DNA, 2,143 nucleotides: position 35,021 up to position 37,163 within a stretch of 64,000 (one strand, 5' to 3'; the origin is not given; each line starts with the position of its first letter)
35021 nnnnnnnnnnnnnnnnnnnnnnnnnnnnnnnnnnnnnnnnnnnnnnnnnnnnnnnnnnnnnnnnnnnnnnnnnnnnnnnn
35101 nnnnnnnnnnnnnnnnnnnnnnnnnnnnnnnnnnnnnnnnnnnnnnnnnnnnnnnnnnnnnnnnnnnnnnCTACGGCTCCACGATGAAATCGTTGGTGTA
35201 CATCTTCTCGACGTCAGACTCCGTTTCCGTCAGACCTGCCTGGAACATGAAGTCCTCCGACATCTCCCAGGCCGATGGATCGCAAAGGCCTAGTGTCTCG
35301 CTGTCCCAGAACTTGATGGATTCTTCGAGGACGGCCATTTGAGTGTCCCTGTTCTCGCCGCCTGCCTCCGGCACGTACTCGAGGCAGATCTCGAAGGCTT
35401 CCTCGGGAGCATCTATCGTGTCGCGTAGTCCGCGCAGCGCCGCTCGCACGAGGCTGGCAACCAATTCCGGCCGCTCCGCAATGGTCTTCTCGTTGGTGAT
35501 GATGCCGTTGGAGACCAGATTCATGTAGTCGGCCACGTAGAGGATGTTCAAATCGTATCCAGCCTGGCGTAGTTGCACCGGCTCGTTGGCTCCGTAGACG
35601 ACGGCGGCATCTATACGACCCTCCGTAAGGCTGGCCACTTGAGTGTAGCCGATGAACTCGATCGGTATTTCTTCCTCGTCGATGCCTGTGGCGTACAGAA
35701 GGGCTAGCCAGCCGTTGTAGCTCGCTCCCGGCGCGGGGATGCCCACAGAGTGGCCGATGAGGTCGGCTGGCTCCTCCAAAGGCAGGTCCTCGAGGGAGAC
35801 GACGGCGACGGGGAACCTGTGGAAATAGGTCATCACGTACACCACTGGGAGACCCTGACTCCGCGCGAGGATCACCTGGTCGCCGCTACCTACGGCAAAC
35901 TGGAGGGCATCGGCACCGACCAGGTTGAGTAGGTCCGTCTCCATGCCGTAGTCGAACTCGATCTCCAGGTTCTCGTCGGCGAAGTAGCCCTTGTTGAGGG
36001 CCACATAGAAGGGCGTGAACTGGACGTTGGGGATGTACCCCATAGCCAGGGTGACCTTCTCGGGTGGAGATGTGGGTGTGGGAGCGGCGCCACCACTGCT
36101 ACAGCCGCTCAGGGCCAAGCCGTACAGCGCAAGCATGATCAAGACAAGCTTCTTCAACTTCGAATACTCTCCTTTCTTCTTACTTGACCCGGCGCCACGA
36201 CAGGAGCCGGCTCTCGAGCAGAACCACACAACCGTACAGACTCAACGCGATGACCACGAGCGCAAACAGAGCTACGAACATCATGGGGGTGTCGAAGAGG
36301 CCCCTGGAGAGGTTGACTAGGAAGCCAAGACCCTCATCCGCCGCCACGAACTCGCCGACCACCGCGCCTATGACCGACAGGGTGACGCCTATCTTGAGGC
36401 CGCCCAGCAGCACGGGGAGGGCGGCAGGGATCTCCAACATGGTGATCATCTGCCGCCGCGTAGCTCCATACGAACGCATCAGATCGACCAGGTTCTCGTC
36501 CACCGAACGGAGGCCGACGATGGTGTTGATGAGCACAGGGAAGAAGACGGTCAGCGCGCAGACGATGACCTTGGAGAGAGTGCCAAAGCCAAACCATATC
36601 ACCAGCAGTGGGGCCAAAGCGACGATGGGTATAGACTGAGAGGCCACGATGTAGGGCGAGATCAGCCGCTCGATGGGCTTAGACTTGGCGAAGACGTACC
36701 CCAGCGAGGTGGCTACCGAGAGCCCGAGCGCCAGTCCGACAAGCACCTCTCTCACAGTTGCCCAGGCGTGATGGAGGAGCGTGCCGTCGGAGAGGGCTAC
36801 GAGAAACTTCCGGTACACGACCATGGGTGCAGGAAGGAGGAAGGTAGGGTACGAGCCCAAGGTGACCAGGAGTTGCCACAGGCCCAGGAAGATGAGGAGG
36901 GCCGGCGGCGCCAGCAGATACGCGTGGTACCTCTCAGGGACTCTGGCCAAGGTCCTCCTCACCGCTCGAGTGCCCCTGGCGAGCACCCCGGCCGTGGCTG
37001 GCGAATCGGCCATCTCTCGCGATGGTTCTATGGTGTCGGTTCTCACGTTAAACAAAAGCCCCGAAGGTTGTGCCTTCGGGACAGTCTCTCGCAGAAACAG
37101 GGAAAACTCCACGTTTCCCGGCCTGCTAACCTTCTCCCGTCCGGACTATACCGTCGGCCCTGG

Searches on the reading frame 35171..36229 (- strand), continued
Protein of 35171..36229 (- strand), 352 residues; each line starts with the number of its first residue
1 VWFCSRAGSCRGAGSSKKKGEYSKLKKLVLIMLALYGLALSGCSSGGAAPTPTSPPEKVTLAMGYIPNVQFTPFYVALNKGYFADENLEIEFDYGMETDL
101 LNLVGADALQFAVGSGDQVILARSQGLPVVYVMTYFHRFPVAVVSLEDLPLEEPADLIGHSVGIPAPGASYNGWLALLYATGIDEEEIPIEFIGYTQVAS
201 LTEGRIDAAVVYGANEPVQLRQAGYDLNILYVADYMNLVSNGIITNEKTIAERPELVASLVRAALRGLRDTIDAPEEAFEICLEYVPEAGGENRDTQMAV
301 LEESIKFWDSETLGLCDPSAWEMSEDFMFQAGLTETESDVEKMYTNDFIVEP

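Call 32: find_homologous_proteins(query=L073:4007-5008:+, max_evalue=1e-30)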
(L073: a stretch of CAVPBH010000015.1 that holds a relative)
Query L073:4007-5008:+ (334 aa): 4678 proteins with E <= 1e-30 among 8000 candidates; the best 120 are listed.
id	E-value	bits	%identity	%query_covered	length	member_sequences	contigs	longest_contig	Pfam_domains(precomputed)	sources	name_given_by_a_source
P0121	1.2e-206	703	96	100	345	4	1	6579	PF13379.12,PF09084.17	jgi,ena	-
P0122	7.0e-191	651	89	100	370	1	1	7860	PF13379.12,PF09084.17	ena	-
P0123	2.1e-176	604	83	100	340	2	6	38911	PF13379.12,PF09084.17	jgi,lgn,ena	-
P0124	4.1e-174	596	82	99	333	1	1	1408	PF13379.12,PF09084.17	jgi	jgi:NitT/TauT family transport system substrate-binding protein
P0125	1.0e-164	565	77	99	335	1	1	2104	PF13379.12,PF09084.17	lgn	-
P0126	3.8e-164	563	77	94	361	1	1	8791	PF13379.12,PF09084.17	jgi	jgi:NitT/TauT family transport system substrate-binding protein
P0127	3.9e-163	560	77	93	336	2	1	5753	PF13379.12,PF09084.17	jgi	jgi:NitT/TauT family transport system substrate-binding protein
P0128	1.8e-158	545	78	94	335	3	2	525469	PF13379.12,PF09084.17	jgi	-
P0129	1.0e-157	542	76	100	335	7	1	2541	PF13379.12,PF09084.17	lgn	-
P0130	2.8e-156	537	72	100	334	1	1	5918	PF13379.12,PF09084.17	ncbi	-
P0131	2.9e-155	534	71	99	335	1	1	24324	PF13379.12,PF09084.17,PF12974.13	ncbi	-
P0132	5.1e-154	530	74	93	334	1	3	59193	PF13379.12,PF09084.17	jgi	jgi:NitT/TauT family transport system substrate-binding protein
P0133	5.4e-154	530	72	99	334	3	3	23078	PF13379.12,PF09084.17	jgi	jgi:NitT/TauT family transport system substrate-binding protein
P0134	1.4e-153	529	74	93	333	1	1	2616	PF13379.12,PF09084.17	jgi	jgi:NitT/TauT family transport system substrate-binding protein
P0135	1.6e-153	528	70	100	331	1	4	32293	PF13379.12,PF09084.17,PF12974.13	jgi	jgi:NitT/TauT family transport system substrate-binding protein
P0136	5.1e-153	527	74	97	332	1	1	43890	PF13379.12,PF09084.17,PF12974.13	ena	-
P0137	6.6e-153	526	70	100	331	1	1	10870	PF13379.12,PF09084.17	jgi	jgi:NitT/TauT family transport system substrate-binding protein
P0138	7.3e-153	526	73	97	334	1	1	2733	PF13379.12,PF09084.17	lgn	-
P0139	8.7e-153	526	72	99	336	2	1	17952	PF13379.12,PF09084.17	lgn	-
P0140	1.9e-152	525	74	98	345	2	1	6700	PF13379.12,PF09084.17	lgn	-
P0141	2.6e-152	524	72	97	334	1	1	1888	PF13379.12,PF09084.17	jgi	jgi:NitT/TauT family transport system substrate-binding protein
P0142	3.3e-152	524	70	99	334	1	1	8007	PF13379.12,PF09084.17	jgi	jgi:NitT/TauT family transport system substrate-binding protein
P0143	3.6e-152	524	72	99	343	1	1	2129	PF13379.12,PF09084.17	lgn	-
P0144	9.8e-152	523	72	99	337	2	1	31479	PF13379.12,PF09084.17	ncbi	-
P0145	1.1e-151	522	73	97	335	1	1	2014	PF13379.12,PF09084.17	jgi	jgi:NitT/TauT family transport system substrate-binding protein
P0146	1.2e-151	522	74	94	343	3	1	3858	PF13379.12,PF09084.17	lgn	-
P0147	1.6e-151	522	69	100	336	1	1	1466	PF13379.12,PF09084.17,PF12974.13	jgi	jgi:NitT/TauT family transport system substrate-binding protein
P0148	1.7e-151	522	73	93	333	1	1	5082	PF13379.12,PF09084.17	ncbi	-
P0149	4.0e-151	521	74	92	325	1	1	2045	PF13379.12,PF09084.17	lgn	-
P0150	4.2e-151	520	72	93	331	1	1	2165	PF13379.12,PF09084.17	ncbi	-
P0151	5.3e-151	520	71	94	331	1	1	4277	PF13379.12,PF09084.17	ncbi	-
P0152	5.9e-151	520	72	97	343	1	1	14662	PF13379.12,PF09084.17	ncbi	ncbi:MAG: ABC transporter substrate-binding protein [Anaerolineae bacterium]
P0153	6.7e-151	520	72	93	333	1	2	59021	PF13379.12,PF09084.17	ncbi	-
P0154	1.0e-150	519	74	95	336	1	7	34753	PF13379.12,PF09084.17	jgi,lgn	jgi:NitT/TauT family transport system substrate-binding protein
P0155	2.1e-150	518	71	98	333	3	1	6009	PF13379.12,PF09084.17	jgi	jgi:NitT/TauT family transport system substrate-binding protein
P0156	2.9e-150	518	71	99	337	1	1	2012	PF13379.12,PF09084.17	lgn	-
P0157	3.8e-150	517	68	99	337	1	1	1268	PF13379.12,PF09084.17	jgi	jgi:NitT/TauT family transport system substrate-binding protein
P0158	4.4e-150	517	71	97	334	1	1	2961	PF13379.12,PF09084.17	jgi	jgi:NitT/TauT family transport system substrate-binding protein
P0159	4.9e-150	517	68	99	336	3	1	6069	PF13379.12,PF09084.17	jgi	jgi:putative riboflavin transport system substrate-binding protein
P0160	5.3e-150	517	70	98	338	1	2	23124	PF13379.12,PF09084.17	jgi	jgi:NitT/TauT family transport system substrate-binding protein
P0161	5.8e-150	517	71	97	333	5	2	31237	PF13379.12,PF09084.17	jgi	jgi:NitT/TauT family transport system substrate-binding protein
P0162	6.6e-150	517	71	100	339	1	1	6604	PF13379.12,PF09084.17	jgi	jgi:NitT/TauT family transport system substrate-binding protein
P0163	6.9e-150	517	73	93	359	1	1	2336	PF13379.12,PF09084.17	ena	-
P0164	7.4e-150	516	71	100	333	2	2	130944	PF13379.12,PF09084.17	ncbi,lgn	-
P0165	8.3e-150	516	71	99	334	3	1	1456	PF13379.12,PF09084.17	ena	-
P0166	1.3e-149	516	72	97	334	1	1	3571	PF13379.12,PF09084.17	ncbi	-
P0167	1.3e-149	516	71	97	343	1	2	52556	PF13379.12,PF09084.17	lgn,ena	-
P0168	1.4e-149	515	70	98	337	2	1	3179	PF13379.12,PF09084.17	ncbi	-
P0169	2.5e-149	515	71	100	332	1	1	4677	PF13379.12,PF09084.17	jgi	-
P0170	5.6e-149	514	68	100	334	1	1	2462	PF13379.12,PF09084.17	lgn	-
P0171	6.1e-149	513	71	97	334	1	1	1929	PF13379.12,PF09084.17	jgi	jgi:NitT/TauT family transport system substrate-binding protein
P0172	9.0e-149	513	72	94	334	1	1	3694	PF13379.12,PF09084.17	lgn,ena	-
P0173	1.2e-148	512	68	100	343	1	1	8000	PF13379.12,PF09084.17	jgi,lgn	-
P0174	1.5e-148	512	69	100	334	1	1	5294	PF13379.12,PF09084.17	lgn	-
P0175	2.4e-148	511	71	98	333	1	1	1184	PF13379.12,PF09084.17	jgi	-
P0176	2.6e-148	511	70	99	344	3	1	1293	PF13379.12,PF09084.17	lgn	-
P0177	3.8e-148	511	68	100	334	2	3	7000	PF13379.12,PF09084.17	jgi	jgi:NitT/TauT family transport system substrate-binding protein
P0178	3.9e-148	511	71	93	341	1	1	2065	PF13379.12,PF09084.17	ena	-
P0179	4.3e-148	511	68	100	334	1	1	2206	PF13379.12,PF09084.17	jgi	jgi:NitT/TauT family transport system substrate-binding protein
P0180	5.7e-148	510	68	100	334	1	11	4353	PF13379.12,PF09084.17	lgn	-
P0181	5.9e-148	510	68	100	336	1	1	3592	PF13379.12,PF09084.17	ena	-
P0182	8.1e-148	510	76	90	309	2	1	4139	PF13379.12,PF09084.17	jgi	jgi:NitT/TauT family transport system substrate-binding protein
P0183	1.0e-147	509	71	97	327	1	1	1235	PF13379.12,PF09084.17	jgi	jgi:NitT/TauT family transport system substrate-binding protein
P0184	1.3e-147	509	67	100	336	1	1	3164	PF13379.12,PF09084.17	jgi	jgi:NitT/TauT family transport system substrate-binding protein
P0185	1.4e-147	509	70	97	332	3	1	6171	PF13379.12,PF09084.17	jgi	jgi:NitT/TauT family transport system substrate-binding protein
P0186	5.5e-147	507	68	100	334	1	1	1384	PF13379.12,PF09084.17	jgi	jgi:NitT/TauT family transport system substrate-binding protein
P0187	6.1e-147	507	68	100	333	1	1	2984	PF13379.12,PF09084.17,PF12974.13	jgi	jgi:NitT/TauT family transport system substrate-binding protein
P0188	7.0e-147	507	72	93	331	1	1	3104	PF13379.12,PF09084.17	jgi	jgi:NitT/TauT family transport system substrate-binding protein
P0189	7.2e-147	507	69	100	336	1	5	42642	PF13379.12,PF09084.17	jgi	jgi:NitT/TauT family transport system substrate-binding protein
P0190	7.8e-147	506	68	99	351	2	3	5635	PF13379.12,PF09084.17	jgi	jgi:NitT/TauT family transport system substrate-binding protein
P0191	1.2e-146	506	68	100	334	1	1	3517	PF13379.12,PF09084.17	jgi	jgi:NitT/TauT family transport system substrate-binding protein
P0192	1.4e-146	506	68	99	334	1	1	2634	PF13379.12,PF09084.17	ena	-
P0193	1.8e-146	505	72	90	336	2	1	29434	PF13379.12,PF09084.17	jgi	jgi:NitT/TauT family transport system substrate-binding protein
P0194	2.8e-146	505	69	100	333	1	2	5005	PF13379.12,PF09084.17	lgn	-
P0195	6.2e-146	504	69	93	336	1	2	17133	PF13379.12,PF09084.17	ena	-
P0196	6.3e-146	503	70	98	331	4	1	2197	PF13379.12,PF09084.17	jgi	jgi:NitT/TauT family transport system substrate-binding protein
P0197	7.8e-146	503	71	94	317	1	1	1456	PF13379.12,PF09084.17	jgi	jgi:NitT/TauT family transport system substrate-binding protein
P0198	9.4e-146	503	69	99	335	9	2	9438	PF13379.12,PF09084.17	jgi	jgi:NitT/TauT family transport system substrate-binding protein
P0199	1.1e-145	503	71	95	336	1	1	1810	PF13379.12,PF09084.17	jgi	-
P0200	1.3e-145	502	70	94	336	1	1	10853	PF13379.12,PF09084.17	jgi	jgi:NitT/TauT family transport system substrate-binding protein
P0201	1.4e-145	502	71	94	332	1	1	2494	PF13379.12,PF09084.17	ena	-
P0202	1.8e-145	502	68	100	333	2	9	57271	PF13379.12,PF09084.17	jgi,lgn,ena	-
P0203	3.1e-145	501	71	96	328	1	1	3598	PF13379.12,PF09084.17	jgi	jgi:NitT/TauT family transport system substrate-binding protein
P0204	3.3e-145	501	67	99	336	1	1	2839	PF13379.12,PF09084.17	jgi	jgi:NitT/TauT family transport system substrate-binding protein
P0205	4.1e-145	501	67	100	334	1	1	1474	PF13379.12,PF09084.17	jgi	jgi:NitT/TauT family transport system substrate-binding protein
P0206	4.5e-145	501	67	100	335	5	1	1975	PF13379.12,PF09084.17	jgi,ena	-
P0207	4.7e-145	501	67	99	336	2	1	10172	PF13379.12,PF09084.17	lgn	-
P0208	5.0e-145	501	73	90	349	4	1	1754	PF13379.12,PF09084.17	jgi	jgi:NitT/TauT family transport system substrate-binding protein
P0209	5.2e-145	500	69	96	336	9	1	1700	PF13379.12,PF09084.17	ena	-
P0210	5.3e-145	500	70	99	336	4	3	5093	PF13379.12,PF09084.17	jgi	jgi:NitT/TauT family transport system substrate-binding protein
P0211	6.7e-145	500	69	99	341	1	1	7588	PF13379.12,PF09084.17,PF12974.13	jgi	jgi:NitT/TauT family transport system substrate-binding protein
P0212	8.4e-145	500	69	97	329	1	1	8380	PF13379.12,PF09084.17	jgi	jgi:NitT/TauT family transport system substrate-binding protein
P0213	8.9e-145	500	68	99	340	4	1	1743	PF13379.12,PF09084.17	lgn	-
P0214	9.7e-145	500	72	95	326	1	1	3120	PF13379.12,PF09084.17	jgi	jgi:NitT/TauT family transport system substrate-binding protein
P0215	9.8e-145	500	68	100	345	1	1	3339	PF13379.12,PF09084.17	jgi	jgi:NitT/TauT family transport system substrate-binding protein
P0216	1.1e-144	499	70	94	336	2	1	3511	PF13379.12,PF09084.17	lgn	-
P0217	1.2e-144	499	67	99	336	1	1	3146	PF13379.12,PF09084.17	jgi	jgi:NitT/TauT family transport system substrate-binding protein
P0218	1.2e-144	499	67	100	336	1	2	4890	PF13379.12,PF09084.17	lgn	-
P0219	1.5e-144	499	71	99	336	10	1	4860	PF13379.12,PF09084.17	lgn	-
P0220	1.9e-144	499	69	99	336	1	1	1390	PF13379.12,PF09084.17,PF12974.13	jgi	jgi:NitT/TauT family transport system substrate-binding protein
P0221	2.1e-144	499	66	100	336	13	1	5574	PF13379.12,PF09084.17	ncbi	-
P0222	3.3e-144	498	69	99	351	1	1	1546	PF13379.12,PF09084.17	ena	-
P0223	3.6e-144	498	68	100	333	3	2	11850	PF13379.12,PF09084.17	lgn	-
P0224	3.8e-144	498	70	93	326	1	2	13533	PF13379.12,PF09084.17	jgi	jgi:NitT/TauT family transport system substrate-binding protein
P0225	4.1e-144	498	68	100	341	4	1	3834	PF13379.12,PF09084.17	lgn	-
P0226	4.6e-144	497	68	100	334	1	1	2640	PF13379.12,PF09084.17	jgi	jgi:NitT/TauT family transport system substrate-binding protein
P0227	5.1e-144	497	65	100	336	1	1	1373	PF13379.12,PF09084.17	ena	-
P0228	6.1e-144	497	67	98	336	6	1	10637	PF13379.12,PF09084.17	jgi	jgi:NitT/TauT family transport system substrate-binding protein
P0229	6.1e-144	497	75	89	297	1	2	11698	PF13379.12,PF09084.17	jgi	jgi:NitT/TauT family transport system substrate-binding protein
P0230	7.2e-144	497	66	100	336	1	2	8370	PF13379.12,PF09084.17,PF12974.13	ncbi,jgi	ncbi:MAG: ABC transporter substrate-binding protein [Anaerolineae bacterium]|jgi:NitT/TauT family tr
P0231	7.6e-144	497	67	100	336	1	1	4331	PF13379.12,PF09084.17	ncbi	-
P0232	8.8e-144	496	70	94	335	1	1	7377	PF13379.12,PF09084.17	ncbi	-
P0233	9.4e-144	496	74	89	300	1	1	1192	PF13379.12,PF09084.17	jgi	jgi:NitT/TauT family transport system substrate-binding protein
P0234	9.4e-144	496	66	100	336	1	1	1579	PF13379.12,PF09084.17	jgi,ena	-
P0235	1.1e-143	496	67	99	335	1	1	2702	PF13379.12,PF09084.17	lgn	-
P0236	1.4e-143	496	68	99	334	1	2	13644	PF13379.12,PF09084.17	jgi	jgi:NitT/TauT family transport system substrate-binding protein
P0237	1.4e-143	496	68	99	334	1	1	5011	PF13379.12,PF09084.17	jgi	jgi:NitT/TauT family transport system substrate-binding protein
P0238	1.6e-143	496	68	99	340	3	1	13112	PF13379.12,PF09084.17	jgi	jgi:NitT/TauT family transport system substrate-binding protein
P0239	2.4e-143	495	68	96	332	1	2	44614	PF13379.12,PF09084.17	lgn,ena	-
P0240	2.5e-143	495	71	94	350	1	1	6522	PF13379.12,PF09084.17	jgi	jgi:NitT/TauT family transport system substrate-binding protein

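Call 46: search_protein_families(library=pfam, proteins=[L048:2662-3969:+, L055:2577-3872:+], max_evalue=0.1)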
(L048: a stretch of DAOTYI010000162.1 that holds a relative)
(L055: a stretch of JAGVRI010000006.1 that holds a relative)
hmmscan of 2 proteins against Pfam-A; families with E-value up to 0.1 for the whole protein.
L048:2662-3969:+ (435 aa): 1 family
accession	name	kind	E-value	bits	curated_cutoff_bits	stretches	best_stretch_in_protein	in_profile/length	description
PF09594.16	GT87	-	0.0011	19.2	25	1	151-376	2-231/237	Glycosyltransferase family 87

L055:2577-3872:+ (431 aa): 1 family
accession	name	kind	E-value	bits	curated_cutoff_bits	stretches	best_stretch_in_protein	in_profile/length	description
PF06728.19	PIG-U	-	0.00015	21.5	24.5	1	204-298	126-219/378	GPI transamidase subunit PIG-U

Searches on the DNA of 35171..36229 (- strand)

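Call 19: search_rna_families(sources=[L001, L003, L006, L009, L013, L015, L017, L020, L028, L032, L043, L048, L053, L055, L059, L073], threshold=gathering)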
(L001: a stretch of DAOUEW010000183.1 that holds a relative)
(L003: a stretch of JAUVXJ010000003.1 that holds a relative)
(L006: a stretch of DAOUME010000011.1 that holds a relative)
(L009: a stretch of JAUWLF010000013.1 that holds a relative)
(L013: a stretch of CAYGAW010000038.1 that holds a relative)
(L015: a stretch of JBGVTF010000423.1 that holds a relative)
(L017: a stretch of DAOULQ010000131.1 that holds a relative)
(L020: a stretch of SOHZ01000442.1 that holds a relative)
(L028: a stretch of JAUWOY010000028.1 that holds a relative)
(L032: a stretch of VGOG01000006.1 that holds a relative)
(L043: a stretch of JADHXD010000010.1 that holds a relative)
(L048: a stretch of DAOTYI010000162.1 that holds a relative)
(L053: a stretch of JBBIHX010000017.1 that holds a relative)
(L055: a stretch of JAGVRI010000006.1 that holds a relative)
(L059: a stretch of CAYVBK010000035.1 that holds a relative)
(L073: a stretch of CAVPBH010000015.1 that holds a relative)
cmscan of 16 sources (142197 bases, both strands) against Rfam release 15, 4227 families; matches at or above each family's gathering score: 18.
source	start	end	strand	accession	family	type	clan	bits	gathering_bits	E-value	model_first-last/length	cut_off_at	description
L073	2808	2955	+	RF00050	FMN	Cis-reg; riboswitch;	-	104.3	66.2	8.3e-23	1-138/138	no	FMN riboswitch aptamer (RFN element)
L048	1514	1694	+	RF00050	FMN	Cis-reg; riboswitch;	-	101.1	66.2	6e-22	1-138/138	no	FMN riboswitch aptamer (RFN element)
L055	1458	1617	+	RF00050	FMN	Cis-reg; riboswitch;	-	97.1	66.2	7.5e-21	1-138/138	no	FMN riboswitch aptamer (RFN element)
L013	2930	3081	+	RF00050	FMN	Cis-reg; riboswitch;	-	95.5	66.2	2.1e-20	1-138/138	no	FMN riboswitch aptamer (RFN element)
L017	2815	2990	+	RF00050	FMN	Cis-reg; riboswitch;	-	93.7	66.2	6.3e-20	1-138/138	no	FMN riboswitch aptamer (RFN element)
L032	2783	2943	+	RF00050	FMN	Cis-reg; riboswitch;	-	93.5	66.2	7.2e-20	1-138/138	no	FMN riboswitch aptamer (RFN element)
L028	2883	3044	+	RF00050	FMN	Cis-reg; riboswitch;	-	93.1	66.2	9e-20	1-138/138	no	FMN riboswitch aptamer (RFN element)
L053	2885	3032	+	RF00050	FMN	Cis-reg; riboswitch;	-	92.8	66.2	1.1e-19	1-138/138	no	FMN riboswitch aptamer (RFN element)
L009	2932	3083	+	RF00050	FMN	Cis-reg; riboswitch;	-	92.1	66.2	1.7e-19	1-138/138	no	FMN riboswitch aptamer (RFN element)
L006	2951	3098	+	RF00050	FMN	Cis-reg; riboswitch;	-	90.3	66.2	5.2e-19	1-138/138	no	FMN riboswitch aptamer (RFN element)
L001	2954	3104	+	RF00050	FMN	Cis-reg; riboswitch;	-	88.7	66.2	1.5e-18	1-138/138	no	FMN riboswitch aptamer (RFN element)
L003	2940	3091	+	RF00050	FMN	Cis-reg; riboswitch;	-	88.3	66.2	1.8e-18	1-138/138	no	FMN riboswitch aptamer (RFN element)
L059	2977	3149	+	RF00050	FMN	Cis-reg; riboswitch;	-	88.2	66.2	2e-18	1-138/138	no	FMN riboswitch aptamer (RFN element)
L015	2775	2976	+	RF00050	FMN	Cis-reg; riboswitch;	-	79.2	66.2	5.8e-16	1-138/138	no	FMN riboswitch aptamer (RFN element)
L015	2550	2675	-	RF02001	group-II-D1D4-3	Intron;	CL00102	72.6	32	3.3e-12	39-161/170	no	Group II catalytic intron D1-D4-3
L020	2682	2962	+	RF00050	FMN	Cis-reg; riboswitch;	-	71.7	66.2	6.4e-14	1-138/138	no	FMN riboswitch aptamer (RFN element)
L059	5893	5964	-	RF00005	tRNA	Gene; tRNA;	CL00001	64.9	29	1.8e-11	1-71/71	no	tRNA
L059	2410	2554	-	RF01055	Molybdenum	Cis-reg; riboswitch;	-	46.7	36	1.2e-07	1-135/135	no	Molybdenum/Tungsten riboswitch aptamer (Moco RNA motif)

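Call 35: search_rna_families(sources=[L049, L076, L077, L079, L043, L030], threshold=gathering)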
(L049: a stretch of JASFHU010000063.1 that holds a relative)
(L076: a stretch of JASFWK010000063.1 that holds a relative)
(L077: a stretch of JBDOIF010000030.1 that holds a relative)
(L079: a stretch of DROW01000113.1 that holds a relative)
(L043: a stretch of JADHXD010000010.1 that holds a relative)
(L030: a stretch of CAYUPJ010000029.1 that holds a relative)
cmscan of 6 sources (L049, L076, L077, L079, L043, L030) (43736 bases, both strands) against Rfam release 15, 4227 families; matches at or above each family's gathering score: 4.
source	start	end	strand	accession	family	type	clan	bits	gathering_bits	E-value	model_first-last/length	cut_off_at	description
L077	641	795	+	RF00050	FMN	Cis-reg; riboswitch;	-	96.7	66.2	3e-21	1-138/138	no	FMN riboswitch aptamer (RFN element)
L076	2887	3044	+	RF00050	FMN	Cis-reg; riboswitch;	-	88.9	66.2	4e-19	1-138/138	no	FMN riboswitch aptamer (RFN element)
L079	341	496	+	RF00050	FMN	Cis-reg; riboswitch;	-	88.3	66.2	5.8e-19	1-138/138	no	FMN riboswitch aptamer (RFN element)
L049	1593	1807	+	RF00050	FMN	Cis-reg; riboswitch;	-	77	66.2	6.9e-16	1-138/138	no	FMN riboswitch aptamer (RFN element)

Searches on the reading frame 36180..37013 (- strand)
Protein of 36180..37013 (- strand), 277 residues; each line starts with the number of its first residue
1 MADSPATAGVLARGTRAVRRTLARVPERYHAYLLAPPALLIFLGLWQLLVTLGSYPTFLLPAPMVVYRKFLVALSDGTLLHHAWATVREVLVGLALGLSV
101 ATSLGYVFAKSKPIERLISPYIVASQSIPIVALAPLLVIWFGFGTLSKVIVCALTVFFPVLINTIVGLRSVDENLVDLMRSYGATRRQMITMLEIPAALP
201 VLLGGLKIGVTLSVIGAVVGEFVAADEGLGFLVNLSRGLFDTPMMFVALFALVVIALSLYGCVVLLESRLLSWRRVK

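Call 12: search_protein_families(library=pfam, proteins=[window:36180-37013:-])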
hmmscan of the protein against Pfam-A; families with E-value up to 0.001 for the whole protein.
window:36180-37013:- (277 aa): 1 family
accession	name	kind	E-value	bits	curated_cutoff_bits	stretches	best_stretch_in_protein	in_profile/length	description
PF00528.27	BPD_transp_1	-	1.9e-32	112.9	26.4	1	102-270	2-182/184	Binding-protein-dependent transport system inner membrane component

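Call 13: search_protein_families(library=ncbifam, proteins=[window:36180-37013:-])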
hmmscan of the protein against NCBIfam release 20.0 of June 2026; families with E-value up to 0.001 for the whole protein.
window:36180-37013:- (277 aa): 8 families
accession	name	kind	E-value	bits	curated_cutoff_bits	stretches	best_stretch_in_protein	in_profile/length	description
NF040733.1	ABC_perm_U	equivalog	2.4e-37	128.8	295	1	38-275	14-250/251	ABC transporter permease subunit SaoP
NF008470.0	PRK11365.1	equivalog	1.9e-31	109.5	347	1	43-274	22-253/263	aliphatic sulfonate ABC transporter permease SsuC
NF007545.0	PRK10160.1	equivalog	4.7e-30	105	342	1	19-274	12-271/275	taurine ABC transporter permease TauC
TIGR01183.1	ntrB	equivalog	6e-17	62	209.05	1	78-259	14-195/202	nitrate ABC transporter permease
TIGR03416.1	ABC_choXWV_perm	equivalog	8.2e-16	58.3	363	1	49-259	55-263/267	choline ABC transporter permease subunit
NF008196.0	PRK10952.1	equivalog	1.1e-15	57.3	439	1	80-259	143-321/356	glycine betaine/L-proline ABC transporter permease ProW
NF007047.0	PRK09500.1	equivalog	5.7e-06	26.1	326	1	117-225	104-208/257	spermidine/putrescine ABC transporter permease PotC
TIGR01097.1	PhnE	equivalog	0.00029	20.4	216.7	1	77-255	55-236/252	phosphonate ABC transporter, permease protein PhnE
